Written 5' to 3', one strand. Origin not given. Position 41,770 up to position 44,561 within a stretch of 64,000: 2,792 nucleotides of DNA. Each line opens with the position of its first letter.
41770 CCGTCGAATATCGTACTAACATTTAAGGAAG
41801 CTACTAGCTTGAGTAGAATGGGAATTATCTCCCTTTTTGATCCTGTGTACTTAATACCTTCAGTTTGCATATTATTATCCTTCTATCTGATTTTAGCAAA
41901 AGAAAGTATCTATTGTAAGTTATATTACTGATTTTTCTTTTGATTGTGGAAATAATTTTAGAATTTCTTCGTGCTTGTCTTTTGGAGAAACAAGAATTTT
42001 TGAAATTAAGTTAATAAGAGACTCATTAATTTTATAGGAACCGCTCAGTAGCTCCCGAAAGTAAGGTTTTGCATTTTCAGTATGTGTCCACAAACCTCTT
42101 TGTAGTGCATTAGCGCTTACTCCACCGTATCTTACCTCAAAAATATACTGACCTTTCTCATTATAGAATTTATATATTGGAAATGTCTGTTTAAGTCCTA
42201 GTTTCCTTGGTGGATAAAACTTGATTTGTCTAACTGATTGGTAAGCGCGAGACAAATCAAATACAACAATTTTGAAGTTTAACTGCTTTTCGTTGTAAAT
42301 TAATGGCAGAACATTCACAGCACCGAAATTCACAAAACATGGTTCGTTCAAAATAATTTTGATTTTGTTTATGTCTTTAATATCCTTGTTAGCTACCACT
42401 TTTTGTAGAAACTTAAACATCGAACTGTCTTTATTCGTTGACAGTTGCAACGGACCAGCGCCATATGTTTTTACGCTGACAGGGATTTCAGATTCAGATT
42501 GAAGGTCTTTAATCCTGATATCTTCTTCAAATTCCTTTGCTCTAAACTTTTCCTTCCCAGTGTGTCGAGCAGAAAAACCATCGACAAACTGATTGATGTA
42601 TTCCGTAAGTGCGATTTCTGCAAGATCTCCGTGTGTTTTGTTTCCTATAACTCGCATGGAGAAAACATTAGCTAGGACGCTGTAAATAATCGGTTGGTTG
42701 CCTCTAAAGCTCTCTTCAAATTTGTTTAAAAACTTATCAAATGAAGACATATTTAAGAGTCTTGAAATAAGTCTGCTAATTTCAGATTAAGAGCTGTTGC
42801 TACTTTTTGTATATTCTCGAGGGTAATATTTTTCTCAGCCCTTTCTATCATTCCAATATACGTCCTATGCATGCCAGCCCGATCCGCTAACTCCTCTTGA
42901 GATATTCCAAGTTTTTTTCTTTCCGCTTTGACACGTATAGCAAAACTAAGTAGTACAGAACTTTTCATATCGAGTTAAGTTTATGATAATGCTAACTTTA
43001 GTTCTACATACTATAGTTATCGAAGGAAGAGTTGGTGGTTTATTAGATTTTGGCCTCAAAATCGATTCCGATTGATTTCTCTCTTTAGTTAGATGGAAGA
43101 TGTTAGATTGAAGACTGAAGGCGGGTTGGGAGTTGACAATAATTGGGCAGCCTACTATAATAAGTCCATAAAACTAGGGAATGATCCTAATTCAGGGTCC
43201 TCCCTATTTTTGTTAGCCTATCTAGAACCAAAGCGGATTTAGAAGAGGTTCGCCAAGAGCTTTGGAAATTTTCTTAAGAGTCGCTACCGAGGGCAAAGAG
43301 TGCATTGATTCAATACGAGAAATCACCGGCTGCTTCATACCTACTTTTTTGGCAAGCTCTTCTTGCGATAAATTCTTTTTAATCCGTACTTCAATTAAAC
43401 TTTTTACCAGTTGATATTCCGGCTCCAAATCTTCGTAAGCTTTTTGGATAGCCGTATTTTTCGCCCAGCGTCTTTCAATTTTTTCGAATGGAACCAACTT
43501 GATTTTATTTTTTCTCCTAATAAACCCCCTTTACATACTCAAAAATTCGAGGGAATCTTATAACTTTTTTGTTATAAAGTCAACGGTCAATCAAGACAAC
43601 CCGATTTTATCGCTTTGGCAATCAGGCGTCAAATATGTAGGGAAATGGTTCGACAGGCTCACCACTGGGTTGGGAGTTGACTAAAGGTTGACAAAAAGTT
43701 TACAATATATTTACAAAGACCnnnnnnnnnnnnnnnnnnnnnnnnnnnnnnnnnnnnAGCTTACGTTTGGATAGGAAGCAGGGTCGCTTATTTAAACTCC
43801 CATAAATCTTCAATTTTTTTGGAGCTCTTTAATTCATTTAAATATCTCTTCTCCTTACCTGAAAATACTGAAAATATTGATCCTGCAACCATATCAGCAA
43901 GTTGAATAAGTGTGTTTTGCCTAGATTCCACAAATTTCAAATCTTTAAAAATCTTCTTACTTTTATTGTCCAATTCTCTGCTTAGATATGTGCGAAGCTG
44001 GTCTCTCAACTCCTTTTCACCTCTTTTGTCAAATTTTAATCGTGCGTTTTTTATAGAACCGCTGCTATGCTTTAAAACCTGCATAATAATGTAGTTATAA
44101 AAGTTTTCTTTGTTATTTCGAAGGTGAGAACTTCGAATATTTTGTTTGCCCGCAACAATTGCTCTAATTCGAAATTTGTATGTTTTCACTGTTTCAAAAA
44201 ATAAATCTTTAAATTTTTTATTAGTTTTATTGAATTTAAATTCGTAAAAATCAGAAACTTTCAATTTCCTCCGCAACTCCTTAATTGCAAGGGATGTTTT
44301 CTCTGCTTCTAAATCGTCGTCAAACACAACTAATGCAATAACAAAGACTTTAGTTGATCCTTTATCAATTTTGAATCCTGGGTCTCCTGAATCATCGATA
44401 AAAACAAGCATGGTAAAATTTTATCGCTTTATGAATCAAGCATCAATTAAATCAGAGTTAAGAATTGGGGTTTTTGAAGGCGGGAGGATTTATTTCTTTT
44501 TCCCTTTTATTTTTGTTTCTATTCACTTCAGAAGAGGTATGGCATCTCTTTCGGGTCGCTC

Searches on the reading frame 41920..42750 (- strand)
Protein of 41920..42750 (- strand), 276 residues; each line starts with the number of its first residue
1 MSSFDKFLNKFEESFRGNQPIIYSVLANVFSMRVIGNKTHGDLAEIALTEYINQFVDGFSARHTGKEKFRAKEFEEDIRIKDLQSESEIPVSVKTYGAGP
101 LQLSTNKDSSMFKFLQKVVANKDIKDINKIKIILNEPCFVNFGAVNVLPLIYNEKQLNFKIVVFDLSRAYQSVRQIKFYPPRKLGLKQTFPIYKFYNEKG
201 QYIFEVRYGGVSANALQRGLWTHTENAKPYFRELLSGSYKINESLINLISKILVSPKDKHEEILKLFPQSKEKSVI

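Call 12: search_protein_families(library=pfam, proteins=[window:41920-42750:-], max_evalue=0.01)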
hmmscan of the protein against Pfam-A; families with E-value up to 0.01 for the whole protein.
window:41920-42750:- (276 aa): 0 families

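Call 29: search_protein_families(library=padloc, proteins=[window:41920-42750:-], max_evalue=0.01)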
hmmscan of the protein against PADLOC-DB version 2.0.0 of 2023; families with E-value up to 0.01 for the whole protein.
window:41920-42750:- (276 aa): 1 family
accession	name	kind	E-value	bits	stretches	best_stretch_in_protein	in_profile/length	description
PDLC03568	REase_II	-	2.2e-64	215.5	1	4-265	6-264/281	Type II restriction enzyme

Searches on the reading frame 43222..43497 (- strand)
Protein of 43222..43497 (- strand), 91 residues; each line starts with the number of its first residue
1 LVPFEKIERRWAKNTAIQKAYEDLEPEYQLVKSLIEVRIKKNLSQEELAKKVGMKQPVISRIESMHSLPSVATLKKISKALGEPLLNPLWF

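Call 28: search_protein_families(library=pfam, proteins=[window:43222-43497:-], max_evalue=0.01)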
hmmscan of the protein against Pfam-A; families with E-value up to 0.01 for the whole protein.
window:43222-43497:- (91 aa): 7 families
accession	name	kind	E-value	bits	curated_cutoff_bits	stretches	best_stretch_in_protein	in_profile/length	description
PF01381.28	HTH_3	-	2.9e-17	62.9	23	1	35-85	2-52/55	Helix-turn-helix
PF13560.12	HTH_31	-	9.2e-06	26.3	27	1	37-82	9-55/64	Helix-turn-helix domain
PF12844.13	HTH_19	-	1.1e-05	25.7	30.2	1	36-84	6-54/64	Helix-turn-helix domain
PF13443.12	HTH_26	-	1.6e-05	25.5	22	1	34-82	2-51/63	Cro/C1-type HTH DNA-binding domain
PF13744.12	HTH_37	-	1.6e-05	25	27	1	23-74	12-64/80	Helix-turn-helix domain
PF13413.12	HTH_25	-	0.00017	21.8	24.6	1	34-70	2-40/62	Helix-turn-helix domain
PF22495.2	HTH_92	-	0.0012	18.5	27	1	36-70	2-36/45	RsaL-like HTH domain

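Call 29: search_protein_families(library=padloc, proteins=[window:43222-43497:-], max_evalue=0.01)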
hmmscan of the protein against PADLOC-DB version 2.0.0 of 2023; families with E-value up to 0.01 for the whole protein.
window:43222-43497:- (91 aa): 22 families
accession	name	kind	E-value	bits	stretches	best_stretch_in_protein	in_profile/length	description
PDLC02926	HTH_VI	-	1.9e-11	42.1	1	31-84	3-56/92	-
PDLC03952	RmrA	-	4.4e-08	30.4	1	32-85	25-78/395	-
PDLC03665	Control_protein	-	5.2e-08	31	1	36-82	15-62/77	control protein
PDLC03954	RmrA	-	5.4e-07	26.9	1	33-82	14-63/380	-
PDLC03951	RmrA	-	1.9e-06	25.1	1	33-84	12-63/400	-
PDLC03947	RmrA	-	1.9e-06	25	1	33-84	15-66/383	-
PDLC03949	RmrA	-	3.6e-06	24.1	1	37-84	10-57/363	-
PDLC04142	capH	-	5.7e-06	25.3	1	32-82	9-59/103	capH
PDLC04762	PDC-M64C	-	6.4e-06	24.2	1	9-87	10-85/97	-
PDLC04760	PDC-M64C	-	1.8e-05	23.1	1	18-86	15-83/93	-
PDLC03944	RmrA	-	3.5e-05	21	1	34-84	11-61/384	-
PDLC03955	RmrA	-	5.3e-05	20.6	1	34-84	25-75/371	-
PDLC03946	RmrA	-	6e-05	19.9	1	33-84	6-57/357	-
PDLC03953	RmrA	-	0.00053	17.3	1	43-85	19-61/373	-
PDLC04758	PDC-M64B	-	0.0014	17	1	28-87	29-88/123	-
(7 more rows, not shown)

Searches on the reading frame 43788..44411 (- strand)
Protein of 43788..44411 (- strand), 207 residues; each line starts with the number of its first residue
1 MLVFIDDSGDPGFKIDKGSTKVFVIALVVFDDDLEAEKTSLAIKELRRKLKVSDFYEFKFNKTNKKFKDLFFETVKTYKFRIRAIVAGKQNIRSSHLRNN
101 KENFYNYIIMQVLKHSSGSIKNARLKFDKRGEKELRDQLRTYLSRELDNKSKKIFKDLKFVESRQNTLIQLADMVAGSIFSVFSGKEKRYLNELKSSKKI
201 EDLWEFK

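Call 28: search_protein_families(library=pfam, proteins=[window:43788-44411:-], max_evalue=0.01)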
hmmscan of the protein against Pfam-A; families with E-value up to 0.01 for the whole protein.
window:43788-44411:- (207 aa): 1 family
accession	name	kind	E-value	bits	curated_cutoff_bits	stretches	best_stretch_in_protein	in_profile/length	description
PF12686.12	DUF3800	-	1.4e-16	62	21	1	2-180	1-147/149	Protein of unknown function (DUF3800)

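Call 29: search_protein_families(library=padloc, proteins=[window:43788-44411:-], max_evalue=0.01)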
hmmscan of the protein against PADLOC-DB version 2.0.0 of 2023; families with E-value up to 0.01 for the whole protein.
window:43788-44411:- (207 aa): 2 families
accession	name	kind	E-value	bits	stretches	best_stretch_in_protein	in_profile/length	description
PDLC04353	PDC-M04A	-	1.8e-16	58.2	1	3-189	7-191/232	-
PDLC05033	PDC-S51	-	1.7e-07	28.4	1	97-197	229-323/376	-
